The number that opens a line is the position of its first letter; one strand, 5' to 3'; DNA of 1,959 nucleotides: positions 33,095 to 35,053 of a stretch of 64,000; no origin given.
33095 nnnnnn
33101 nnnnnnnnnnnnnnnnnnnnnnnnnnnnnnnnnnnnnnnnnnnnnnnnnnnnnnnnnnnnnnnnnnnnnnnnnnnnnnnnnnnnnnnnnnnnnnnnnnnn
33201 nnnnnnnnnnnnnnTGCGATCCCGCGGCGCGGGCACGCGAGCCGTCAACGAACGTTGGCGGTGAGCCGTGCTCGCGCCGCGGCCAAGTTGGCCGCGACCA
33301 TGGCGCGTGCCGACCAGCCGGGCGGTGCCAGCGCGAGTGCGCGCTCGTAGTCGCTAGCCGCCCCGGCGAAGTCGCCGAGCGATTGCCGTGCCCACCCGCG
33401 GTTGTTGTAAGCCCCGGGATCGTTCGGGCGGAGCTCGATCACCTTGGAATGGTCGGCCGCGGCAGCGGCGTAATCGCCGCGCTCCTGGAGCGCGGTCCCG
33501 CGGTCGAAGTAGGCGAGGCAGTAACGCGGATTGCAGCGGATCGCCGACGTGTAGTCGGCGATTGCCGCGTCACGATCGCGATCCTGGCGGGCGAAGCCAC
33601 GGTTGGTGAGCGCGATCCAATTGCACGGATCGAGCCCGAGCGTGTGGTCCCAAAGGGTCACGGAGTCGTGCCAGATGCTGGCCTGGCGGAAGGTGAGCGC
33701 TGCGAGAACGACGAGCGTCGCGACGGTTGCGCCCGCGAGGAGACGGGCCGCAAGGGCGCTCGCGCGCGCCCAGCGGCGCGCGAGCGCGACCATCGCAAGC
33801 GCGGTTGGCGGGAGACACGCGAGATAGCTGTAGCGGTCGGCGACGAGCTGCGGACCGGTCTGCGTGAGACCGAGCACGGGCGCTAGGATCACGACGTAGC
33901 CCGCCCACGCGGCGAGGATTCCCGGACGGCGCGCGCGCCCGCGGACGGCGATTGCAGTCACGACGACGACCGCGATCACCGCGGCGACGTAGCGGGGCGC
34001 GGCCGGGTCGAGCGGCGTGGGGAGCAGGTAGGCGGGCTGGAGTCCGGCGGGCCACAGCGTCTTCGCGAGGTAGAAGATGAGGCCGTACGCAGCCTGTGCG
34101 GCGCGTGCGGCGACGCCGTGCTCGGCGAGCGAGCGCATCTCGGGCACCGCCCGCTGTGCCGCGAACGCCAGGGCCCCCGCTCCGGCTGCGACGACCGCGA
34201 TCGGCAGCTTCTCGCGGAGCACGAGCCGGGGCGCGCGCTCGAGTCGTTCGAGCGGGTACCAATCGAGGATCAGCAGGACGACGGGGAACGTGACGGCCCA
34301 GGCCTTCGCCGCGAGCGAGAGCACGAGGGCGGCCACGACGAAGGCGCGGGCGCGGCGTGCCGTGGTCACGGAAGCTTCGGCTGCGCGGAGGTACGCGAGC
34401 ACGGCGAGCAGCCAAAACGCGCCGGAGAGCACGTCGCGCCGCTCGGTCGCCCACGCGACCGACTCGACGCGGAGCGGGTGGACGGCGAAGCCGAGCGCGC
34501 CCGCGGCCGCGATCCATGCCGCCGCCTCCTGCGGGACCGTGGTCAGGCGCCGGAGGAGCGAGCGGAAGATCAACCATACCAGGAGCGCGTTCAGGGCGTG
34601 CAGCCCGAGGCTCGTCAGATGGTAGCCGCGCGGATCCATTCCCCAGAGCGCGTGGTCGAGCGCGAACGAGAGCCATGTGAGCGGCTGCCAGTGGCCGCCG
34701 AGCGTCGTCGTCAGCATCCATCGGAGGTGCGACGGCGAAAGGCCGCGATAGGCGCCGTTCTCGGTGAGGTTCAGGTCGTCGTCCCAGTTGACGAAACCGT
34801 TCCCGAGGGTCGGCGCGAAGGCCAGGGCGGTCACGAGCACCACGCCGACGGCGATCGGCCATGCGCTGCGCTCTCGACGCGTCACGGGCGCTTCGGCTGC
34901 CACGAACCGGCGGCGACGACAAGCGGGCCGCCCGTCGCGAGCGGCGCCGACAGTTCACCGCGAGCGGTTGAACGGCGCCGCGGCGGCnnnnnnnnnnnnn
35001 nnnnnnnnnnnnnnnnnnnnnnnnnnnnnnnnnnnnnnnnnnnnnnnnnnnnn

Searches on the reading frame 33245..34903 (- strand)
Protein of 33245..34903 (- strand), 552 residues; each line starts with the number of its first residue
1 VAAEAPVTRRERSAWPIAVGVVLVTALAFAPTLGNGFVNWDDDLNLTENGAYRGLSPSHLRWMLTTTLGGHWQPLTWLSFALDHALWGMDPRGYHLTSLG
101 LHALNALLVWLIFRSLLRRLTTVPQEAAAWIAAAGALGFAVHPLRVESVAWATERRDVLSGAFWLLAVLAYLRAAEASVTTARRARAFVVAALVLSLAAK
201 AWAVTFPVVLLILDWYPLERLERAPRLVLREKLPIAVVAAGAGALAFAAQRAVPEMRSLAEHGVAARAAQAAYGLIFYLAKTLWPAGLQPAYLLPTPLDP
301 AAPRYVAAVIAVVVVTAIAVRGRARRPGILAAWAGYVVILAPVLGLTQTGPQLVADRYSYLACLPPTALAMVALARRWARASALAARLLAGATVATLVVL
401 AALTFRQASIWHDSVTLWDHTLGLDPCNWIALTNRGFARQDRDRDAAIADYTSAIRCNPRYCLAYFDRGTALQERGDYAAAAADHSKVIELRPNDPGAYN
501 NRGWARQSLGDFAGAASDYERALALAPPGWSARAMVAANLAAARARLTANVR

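Call 3: search_protein_families(library=ncbifam, proteins=[window:33245-34903:-], max_evalue=0.01)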
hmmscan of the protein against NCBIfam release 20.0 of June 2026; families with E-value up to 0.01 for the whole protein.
window:33245-34903:- (552 aa): 8 families
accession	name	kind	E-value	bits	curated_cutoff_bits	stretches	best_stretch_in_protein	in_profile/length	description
TIGR00990.1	3a0801s09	subfamily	6.6e-07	28.3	757.25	1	425-527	327-430/615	mitochondrial import receptor subunit TOM70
TIGR02917.1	PEP_TPR_lipo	equivalog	1.7e-06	26.2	312.2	1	385-528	150-293/899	XrtA/PEP-CTERM system TPR-repeat protein PrsT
NF033920.0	C39_PA2778_fam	equivalog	5.8e-06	25.9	150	1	441-527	169-255/255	PA2778 family cysteine peptidase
NF040959.1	MamA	equivalog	5.8e-06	25.9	200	1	414-525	90-202/204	magnetosome protein MamA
NF033762.1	social_mot_Tgl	equivalog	1e-05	25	225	1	413-519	118-227/252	social motility TPR repeat lipoprotein Tgl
TIGR02521.1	type_IV_pilW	equivalog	4.2e-05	23.2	154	1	442-525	45-128/234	type IV pilus biogenesis/stability protein PilW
NF007302.0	PRK09782.1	equivalog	0.00013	20.1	1223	1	441-523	592-673/990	phage receptor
NF008391.2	PRK11189.1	equivalog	0.0016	18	250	0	447-510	84-147/297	lipoprotein NlpI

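Call 4: search_protein_families(library=pfam, proteins=[window:33245-34903:-], max_evalue=0.01)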
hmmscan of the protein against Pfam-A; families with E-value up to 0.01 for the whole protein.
window:33245-34903:- (552 aa): 8 families
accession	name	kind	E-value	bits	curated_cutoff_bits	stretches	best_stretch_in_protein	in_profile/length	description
PF00515.34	TPR_1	-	9.3e-16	57.3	27.8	2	498-527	3-32/34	Tetratricopeptide repeat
PF13431.12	TPR_17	-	8.2e-13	48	24.4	2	451-481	2-32/34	Tetratricopeptide repeat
PF07719.23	TPR_2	-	2.9e-12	46.1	27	1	498-527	3-32/34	Tetratricopeptide repeat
PF13414.12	TPR_11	-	2.3e-11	43.6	26.8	1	474-510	6-42/42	TPR repeat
PF13371.12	TPR_9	-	1.1e-09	38.5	35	2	490-543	23-68/73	Tetratricopeptide repeat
PF13181.12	TPR_8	-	1.9e-08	34.3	25.7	1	498-527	3-32/34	Tetratricopeptide repeat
PF13432.12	TPR_16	-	2.1e-07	31.7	32.7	2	466-528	1-63/65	Tetratricopeptide repeat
PF13424.12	TPR_12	-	4.6e-05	24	30.1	1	464-526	5-75/77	Tetratricopeptide repeat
